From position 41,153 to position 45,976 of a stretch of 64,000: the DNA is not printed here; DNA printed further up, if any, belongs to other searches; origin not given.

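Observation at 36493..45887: Tandem pair of ~1,500-aa PATR/beta-helix surface proteins with near-identical control region, conserved C-terminal module and a scrambled core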

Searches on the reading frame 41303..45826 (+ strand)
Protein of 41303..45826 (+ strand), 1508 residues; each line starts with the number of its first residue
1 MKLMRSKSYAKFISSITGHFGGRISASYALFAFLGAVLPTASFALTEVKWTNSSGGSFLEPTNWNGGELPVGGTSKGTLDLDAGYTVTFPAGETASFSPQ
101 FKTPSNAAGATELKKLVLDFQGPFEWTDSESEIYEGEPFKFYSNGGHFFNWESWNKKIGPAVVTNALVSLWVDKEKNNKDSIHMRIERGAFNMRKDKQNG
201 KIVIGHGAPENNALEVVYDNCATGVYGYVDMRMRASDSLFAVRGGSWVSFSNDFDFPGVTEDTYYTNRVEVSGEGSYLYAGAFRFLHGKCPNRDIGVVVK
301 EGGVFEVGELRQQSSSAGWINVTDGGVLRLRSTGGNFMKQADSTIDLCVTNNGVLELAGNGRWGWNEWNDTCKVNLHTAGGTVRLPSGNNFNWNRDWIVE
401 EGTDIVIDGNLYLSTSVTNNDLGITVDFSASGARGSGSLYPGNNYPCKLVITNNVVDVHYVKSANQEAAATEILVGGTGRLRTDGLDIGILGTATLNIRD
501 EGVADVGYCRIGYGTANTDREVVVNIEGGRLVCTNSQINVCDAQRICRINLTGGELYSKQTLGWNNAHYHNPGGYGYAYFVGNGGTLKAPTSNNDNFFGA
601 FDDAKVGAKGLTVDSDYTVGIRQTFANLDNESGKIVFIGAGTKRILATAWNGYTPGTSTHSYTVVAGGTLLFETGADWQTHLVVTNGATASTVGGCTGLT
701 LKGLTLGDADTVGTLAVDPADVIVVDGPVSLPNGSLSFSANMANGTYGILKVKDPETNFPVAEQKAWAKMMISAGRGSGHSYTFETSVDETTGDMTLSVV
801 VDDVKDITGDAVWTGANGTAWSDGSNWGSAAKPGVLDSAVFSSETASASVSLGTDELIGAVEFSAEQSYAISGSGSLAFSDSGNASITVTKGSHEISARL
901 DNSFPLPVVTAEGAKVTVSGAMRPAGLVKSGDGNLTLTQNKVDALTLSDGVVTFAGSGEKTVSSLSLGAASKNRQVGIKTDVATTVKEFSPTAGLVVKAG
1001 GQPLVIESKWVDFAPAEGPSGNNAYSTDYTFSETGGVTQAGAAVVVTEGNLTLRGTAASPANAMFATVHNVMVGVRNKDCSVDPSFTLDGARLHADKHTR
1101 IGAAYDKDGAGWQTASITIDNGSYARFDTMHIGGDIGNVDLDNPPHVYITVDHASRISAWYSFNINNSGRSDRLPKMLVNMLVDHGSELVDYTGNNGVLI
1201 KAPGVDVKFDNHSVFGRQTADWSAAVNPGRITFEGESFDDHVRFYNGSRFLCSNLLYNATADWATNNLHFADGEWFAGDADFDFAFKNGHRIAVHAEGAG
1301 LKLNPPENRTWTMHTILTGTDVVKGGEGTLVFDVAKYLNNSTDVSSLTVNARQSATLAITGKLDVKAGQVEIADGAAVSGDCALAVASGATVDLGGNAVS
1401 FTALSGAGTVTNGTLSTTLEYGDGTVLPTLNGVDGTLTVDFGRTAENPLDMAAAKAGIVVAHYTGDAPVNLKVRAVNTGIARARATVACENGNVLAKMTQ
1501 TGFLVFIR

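Call 7: search_protein_families(library=pfam, proteins=[window:41303-45826:+], max_evalue=0.01)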
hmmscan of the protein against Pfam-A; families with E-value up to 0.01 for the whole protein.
window:41303-45826:+ (1508 aa): 0 families

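Call 10: search_protein_families(library=ncbifam, proteins=[window:41303-45826:+], max_evalue=0.01)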
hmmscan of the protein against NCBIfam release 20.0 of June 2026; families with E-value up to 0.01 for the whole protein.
window:41303-45826:+ (1508 aa): 0 families

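Call 14: find_homologous_proteins(query=window:41303-45826:+)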
Query window:41303-45826:+ (1508 aa): 12 proteins with E <= 0.001 among 8000 candidates.
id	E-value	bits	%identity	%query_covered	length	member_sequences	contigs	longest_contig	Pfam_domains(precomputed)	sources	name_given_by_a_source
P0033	0.0e+0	3380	99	100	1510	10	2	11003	-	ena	-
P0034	0.0e+0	3302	97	100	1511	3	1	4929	-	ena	-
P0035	0.0e+0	3027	90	100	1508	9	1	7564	-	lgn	-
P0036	0.0e+0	2983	87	100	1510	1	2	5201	-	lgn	-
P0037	0.0e+0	2983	89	100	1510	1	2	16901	-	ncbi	-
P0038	0.0e+0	2856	87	98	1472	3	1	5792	-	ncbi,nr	ncbi:MAG: hypothetical protein IKC14_01075 [Kiritimatiellae bacterium]|nr:hypothetical protein [Kiri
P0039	0.0e+0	2622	88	89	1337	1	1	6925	-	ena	-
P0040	0.0e+0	2591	88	88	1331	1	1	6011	-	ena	-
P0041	0.0e+0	2525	95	79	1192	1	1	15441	-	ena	-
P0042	0.0e+0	2138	80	80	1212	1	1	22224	-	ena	-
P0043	0.0e+0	1106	42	100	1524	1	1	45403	-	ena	-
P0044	1.8e-36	144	26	67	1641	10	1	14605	-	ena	-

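Call 16: find_encoding_contigs(protein=P0037, flank=10000, max_places=3)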
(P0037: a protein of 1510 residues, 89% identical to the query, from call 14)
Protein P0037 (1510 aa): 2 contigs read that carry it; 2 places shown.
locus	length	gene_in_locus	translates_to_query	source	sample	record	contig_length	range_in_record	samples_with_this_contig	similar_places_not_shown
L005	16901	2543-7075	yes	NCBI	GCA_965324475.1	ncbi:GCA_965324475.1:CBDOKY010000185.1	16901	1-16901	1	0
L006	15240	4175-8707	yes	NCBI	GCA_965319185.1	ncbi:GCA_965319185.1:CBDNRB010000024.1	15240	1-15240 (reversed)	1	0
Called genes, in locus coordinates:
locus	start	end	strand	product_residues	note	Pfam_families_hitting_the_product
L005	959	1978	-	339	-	-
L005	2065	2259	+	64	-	-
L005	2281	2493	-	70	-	-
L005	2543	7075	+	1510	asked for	-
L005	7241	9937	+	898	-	PF04616:Glyco_hydro_43, PF00754:F5_F8_type_C, PF18099:CBM_35_2 (faint), PF22633:F5_F8_type_C_2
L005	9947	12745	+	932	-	PF02837:Glyco_hydro_2_N, PF22666:Glyco_hydro_2_N2, PF00703:Glyco_hydro_2, PF02836:Glyco_hydro_2_C (weak), PF05270:AbfB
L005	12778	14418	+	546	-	PF03629:SASA (faint)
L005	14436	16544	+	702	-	PF06283:ThuA, PF20434:BD-FAE, PF07859:Abhydrolase_3 (faint), PF00326:Peptidase_S9 (faint)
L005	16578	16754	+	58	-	-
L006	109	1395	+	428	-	-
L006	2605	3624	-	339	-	-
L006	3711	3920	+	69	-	-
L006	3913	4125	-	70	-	-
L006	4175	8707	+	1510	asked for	-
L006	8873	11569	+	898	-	PF04616:Glyco_hydro_43, PF00754:F5_F8_type_C, PF18099:CBM_35_2 (faint), PF22633:F5_F8_type_C_2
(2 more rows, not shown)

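Call 17: find_encoding_contigs(protein=P0043, flank=10000, max_places=2)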
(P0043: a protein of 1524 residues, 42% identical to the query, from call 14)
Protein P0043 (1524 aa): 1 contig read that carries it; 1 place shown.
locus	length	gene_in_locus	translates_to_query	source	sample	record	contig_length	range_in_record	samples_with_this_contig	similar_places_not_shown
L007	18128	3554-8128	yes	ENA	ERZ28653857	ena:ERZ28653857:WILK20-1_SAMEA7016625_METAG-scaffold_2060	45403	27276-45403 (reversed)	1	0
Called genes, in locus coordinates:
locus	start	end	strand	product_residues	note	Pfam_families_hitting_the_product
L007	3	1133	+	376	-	?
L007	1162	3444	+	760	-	PF02837:Glyco_hydro_2_N (faint), PF22666:Glyco_hydro_2_N2 (faint), PF02836:Glyco_hydro_2_C (weak)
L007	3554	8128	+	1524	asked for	-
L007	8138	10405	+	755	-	PF02837:Glyco_hydro_2_N, PF22666:Glyco_hydro_2_N2 (faint), PF02836:Glyco_hydro_2_C (faint)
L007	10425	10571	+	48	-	-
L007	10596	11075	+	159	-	PF02837:Glyco_hydro_2_N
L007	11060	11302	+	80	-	-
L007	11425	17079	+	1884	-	-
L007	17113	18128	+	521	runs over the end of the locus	PF03629:SASA (faint)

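Call 18: find_encoding_contigs(protein=P0042, flank=10000, max_places=2)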
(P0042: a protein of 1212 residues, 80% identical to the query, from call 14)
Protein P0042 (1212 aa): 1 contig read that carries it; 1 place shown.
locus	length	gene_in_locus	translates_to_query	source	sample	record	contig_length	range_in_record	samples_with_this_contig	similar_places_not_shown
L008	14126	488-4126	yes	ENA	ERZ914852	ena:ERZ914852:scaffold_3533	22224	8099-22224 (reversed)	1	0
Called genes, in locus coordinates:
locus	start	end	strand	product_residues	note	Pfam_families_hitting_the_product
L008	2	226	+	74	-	?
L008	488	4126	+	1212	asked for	-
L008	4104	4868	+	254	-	-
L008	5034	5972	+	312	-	-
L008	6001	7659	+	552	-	PF04616:Glyco_hydro_43, PF00754:F5_F8_type_C, PF18099:CBM_35_2 (faint), PF22633:F5_F8_type_C_2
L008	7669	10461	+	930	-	PF02837:Glyco_hydro_2_N, PF22666:Glyco_hydro_2_N2, PF00703:Glyco_hydro_2, PF02836:Glyco_hydro_2_C, PF05270:AbfB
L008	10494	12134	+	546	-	PF03629:SASA (faint)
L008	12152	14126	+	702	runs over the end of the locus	PF06283:ThuA, PF20434:BD-FAE, PF07859:Abhydrolase_3 (faint), PF00326:Peptidase_S9 (faint)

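Call 30: find_encoding_contigs(protein=P0033, flank=10000, max_places=2)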
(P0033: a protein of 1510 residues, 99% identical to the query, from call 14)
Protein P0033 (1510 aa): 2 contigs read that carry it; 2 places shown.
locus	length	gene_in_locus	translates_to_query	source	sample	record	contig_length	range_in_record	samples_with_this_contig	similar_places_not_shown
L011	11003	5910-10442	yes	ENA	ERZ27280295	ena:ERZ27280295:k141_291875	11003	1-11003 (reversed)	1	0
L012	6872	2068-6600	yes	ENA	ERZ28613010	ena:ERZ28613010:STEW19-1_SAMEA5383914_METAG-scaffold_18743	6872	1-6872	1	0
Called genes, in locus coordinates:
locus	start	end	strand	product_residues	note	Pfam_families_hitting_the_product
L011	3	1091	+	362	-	?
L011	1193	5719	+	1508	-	-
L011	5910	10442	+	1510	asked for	-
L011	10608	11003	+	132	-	?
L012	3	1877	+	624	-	?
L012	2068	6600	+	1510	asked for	-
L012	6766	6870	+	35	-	?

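Call 33: search_solved_structures(query=window:41303-45826:+, max_evalue=1)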
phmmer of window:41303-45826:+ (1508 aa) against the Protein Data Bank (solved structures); distinct sequences matched with E-value up to 1: 0.

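Call 76: search_protein_families(library=pfam, proteins=[L007:11425-17076:+], max_evalue=0.001)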
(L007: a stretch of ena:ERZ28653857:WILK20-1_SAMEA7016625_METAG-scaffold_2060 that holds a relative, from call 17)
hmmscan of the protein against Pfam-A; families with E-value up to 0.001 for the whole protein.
L007:11425-17076:+ (1884 aa): 1 family
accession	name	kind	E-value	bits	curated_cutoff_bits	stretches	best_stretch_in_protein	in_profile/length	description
PF12951.13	PATR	-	0.00049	20.5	27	1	1278-1307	1-29/30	Passenger-associated-transport-repeat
